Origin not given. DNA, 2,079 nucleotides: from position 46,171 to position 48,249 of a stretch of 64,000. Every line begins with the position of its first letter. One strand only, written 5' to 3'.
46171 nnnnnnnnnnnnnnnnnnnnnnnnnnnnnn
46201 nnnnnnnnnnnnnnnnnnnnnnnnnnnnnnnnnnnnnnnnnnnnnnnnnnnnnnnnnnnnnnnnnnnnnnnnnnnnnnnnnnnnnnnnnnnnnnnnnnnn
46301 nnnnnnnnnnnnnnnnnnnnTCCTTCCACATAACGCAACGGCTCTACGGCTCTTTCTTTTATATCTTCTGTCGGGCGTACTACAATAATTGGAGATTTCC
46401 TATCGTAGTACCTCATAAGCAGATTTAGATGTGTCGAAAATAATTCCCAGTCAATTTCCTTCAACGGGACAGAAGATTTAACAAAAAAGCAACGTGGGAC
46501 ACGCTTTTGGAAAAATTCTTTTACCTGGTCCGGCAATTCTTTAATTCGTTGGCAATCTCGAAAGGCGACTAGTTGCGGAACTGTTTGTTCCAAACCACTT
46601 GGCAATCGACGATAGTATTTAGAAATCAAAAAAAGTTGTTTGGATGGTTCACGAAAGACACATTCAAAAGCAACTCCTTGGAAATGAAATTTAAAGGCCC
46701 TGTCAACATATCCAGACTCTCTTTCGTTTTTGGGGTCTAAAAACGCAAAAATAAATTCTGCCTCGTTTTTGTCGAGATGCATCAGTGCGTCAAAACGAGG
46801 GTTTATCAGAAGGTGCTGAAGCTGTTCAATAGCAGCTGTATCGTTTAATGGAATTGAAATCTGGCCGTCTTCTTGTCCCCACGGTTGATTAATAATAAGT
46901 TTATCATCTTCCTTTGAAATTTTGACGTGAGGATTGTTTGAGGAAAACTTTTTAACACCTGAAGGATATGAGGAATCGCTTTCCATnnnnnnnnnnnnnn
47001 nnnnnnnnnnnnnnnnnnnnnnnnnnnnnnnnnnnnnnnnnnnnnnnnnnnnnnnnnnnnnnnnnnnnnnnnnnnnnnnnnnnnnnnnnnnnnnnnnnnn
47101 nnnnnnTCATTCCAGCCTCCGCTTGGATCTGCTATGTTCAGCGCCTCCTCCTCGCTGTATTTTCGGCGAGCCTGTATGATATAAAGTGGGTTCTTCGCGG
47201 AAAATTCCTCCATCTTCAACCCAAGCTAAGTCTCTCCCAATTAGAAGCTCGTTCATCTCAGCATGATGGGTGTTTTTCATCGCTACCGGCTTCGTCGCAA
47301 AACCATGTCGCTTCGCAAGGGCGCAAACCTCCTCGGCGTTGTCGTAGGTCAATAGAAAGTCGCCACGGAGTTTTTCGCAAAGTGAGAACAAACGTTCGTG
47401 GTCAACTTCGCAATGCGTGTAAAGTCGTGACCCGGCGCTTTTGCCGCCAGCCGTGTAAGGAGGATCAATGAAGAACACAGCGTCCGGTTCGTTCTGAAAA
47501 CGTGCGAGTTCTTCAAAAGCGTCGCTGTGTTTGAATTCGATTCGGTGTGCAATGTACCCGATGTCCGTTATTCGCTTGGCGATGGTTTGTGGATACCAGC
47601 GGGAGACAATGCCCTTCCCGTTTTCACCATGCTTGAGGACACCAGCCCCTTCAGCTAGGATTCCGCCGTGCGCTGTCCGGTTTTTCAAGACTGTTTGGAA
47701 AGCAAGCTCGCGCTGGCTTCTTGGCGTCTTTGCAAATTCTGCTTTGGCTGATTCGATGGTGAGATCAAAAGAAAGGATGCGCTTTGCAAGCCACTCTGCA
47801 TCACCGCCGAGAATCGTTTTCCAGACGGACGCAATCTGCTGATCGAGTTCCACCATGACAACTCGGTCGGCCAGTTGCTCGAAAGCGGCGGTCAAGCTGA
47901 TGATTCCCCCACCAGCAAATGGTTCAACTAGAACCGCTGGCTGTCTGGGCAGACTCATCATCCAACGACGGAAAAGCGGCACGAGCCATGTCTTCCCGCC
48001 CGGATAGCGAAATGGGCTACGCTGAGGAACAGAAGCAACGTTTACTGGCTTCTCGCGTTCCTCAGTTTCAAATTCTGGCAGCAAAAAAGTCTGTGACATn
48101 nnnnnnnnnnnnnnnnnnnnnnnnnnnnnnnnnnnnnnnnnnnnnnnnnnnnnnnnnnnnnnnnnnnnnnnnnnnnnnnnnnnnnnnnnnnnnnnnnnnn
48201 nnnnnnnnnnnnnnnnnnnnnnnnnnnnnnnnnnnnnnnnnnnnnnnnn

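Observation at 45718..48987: AT-rich three-gene defence-like cassette: NotI-like endonuclease, Dam-like methylase, large HEPN (RNCLVH) protein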

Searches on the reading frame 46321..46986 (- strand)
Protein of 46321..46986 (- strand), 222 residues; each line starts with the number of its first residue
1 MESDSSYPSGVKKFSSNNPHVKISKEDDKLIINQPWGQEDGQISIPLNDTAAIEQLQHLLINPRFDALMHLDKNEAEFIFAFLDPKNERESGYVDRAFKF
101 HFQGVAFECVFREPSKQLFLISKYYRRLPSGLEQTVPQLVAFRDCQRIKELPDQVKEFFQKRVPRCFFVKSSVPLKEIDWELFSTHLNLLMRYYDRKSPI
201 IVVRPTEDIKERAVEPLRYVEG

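Call 47: search_protein_representatives(alignment_id=A4)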
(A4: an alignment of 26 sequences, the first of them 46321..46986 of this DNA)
Query: 26 sequences, 226 profile positions. Proteins with E-value up to 0.001 (for the whole library): 452; up to 1e-10: 384; up to 1e-30: 163. The best 150 are listed.
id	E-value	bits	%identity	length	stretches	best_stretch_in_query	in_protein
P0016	1.1e-78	280.0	-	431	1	3-226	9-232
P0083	2.7e-77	275.5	-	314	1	8-226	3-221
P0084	9.3e-77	273.8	-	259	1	1-226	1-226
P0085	1.1e-75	270.3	-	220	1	7-208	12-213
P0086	2.8e-75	268.9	-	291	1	5-226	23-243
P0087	2.4e-73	262.6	-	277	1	8-225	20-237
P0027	2.8e-73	262.4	-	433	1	3-226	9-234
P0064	1.0e-72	260.5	-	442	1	5-226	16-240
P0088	1.1e-71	257.2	-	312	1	10-225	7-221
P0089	5.3e-71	254.9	-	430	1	5-226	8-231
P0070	5.3e-70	251.7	-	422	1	3-226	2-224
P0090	9.1e-70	250.9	-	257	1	13-211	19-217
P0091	2.5e-67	242.9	-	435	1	8-226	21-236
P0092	3.0e-66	239.4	-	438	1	4-226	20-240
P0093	7.3e-65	234.8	-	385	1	10-215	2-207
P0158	6.1e-37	143.5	-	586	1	8-216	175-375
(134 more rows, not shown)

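Call 79: search_protein_families(library=pfam, proteins=[P0158], max_evalue=0.1)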
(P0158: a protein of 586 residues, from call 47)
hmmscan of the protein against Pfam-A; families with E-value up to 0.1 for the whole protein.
P0158 (586 aa): 0 families

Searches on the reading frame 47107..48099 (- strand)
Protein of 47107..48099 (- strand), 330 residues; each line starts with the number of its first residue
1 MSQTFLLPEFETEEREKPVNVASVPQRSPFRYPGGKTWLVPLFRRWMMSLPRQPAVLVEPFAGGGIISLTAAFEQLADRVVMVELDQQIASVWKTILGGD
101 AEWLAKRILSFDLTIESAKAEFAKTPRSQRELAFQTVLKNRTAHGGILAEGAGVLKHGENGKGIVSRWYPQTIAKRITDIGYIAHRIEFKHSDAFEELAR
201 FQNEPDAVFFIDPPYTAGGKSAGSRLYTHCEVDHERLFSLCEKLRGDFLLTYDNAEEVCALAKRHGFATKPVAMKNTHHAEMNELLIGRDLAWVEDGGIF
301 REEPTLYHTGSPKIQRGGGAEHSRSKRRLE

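Call 3: search_protein_families(library=pfam, proteins=[window:47107-48099:-], max_evalue=1)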
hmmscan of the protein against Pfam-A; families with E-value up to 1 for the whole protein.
window:47107-48099:- (330 aa): 2 families
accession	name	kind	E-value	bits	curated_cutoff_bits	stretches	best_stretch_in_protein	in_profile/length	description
PF02086.21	MethyltransfD12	-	1.7e-10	41.5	22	2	32-109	1-74/253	D12 class N6 adenine-specific DNA methyltransferase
PF03602.21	Cons_hypoth95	-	0.0014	18.8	24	1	172-219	79-127/182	Conserved hypothetical protein 95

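Call 4: search_protein_families(library=padloc, proteins=[window:47107-48099:-], max_evalue=1)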
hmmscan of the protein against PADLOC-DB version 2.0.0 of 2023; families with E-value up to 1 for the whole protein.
window:47107-48099:- (330 aa): 22 families
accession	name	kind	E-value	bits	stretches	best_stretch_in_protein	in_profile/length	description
PDLC04018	PD-Lambda-5_B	-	8.6e-41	138.1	1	27-288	5-269/291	-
PDLC03358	MTase_II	-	9.8e-26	88.7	1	27-265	5-248/301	Type II methyltransferase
PDLC03247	MTase_II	-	1e-20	72.1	1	27-261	3-231/282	Type II methyltransferase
PDLC04019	PD-Lambda-5_B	-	7.3e-16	56.5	1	26-180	3-160/167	-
PDLC03294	MTase_II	-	8.8e-11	39.9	2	27-98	5-69/272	Type II methyltransferase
PDLC03717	oMTase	-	4.3e-08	30.9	1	27-260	3-231/285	orphan methyltransferase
PDLC03244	MTase_II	-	8.9e-08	29.6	1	24-237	25-233/295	Type II methyltransferase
PDLC03266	MTase_II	-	1.2e-07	29.4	1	30-228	18-210/285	Type II methyltransferase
PDLC03341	MTase_II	-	1.4e-06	26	1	19-218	10-205/316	Type II methyltransferase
PDLC03729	oMTase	-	6e-06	23.9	1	26-95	4-65/275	orphan methyltransferase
PDLC03281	MTase_II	-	1.2e-05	23.2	1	27-260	32-262/309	Type II methyltransferase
PDLC03340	MTase_II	-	1.9e-05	22.3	1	56-135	22-97/228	Type II methyltransferase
PDLC03383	MTase_II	-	3.4e-05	21.4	1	27-102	19-87/318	Type II methyltransferase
PDLC04134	mad2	-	0.0009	16.2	1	42-244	278-385/492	mads_2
PDLC03299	MTase_II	-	0.0027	15.2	1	191-220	19-48/296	Type II methyltransferase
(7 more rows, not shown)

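Call 5: search_protein_families(library=ncbifam, proteins=[window:47107-48099:-], max_evalue=1)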
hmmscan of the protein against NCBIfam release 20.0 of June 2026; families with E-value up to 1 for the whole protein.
window:47107-48099:- (330 aa): 5 families
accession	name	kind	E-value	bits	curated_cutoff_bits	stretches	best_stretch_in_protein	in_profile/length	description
TIGR00571.1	dam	subfamily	2.4e-10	40.5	114.85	2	29-104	4-72/267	Dam family site-specific DNA-(adenine-N6)-methyltransferase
TIGR00095.1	TIGR00095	equivalog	0.0049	16.5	117.5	0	56-92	55-90/194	16S rRNA (guanine(966)-N(2))-methyltransferase RsmD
NF008572.0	PRK11524.1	equivalog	0.081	12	292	1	190-221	18-49/294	adenine-specific DNA-methyltransferase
NF008152.0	PRK10904.1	equivalog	0.12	11.8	441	1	27-96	5-66/271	adenine-specific DNA-methyltransferase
TIGR00755.1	ksgA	equivalog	0.15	11.3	171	1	63-99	37-73/256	16S rRNA (adenine(1518)-N(6)/adenine(1519)-N(6))-dimethyltransferase RsmA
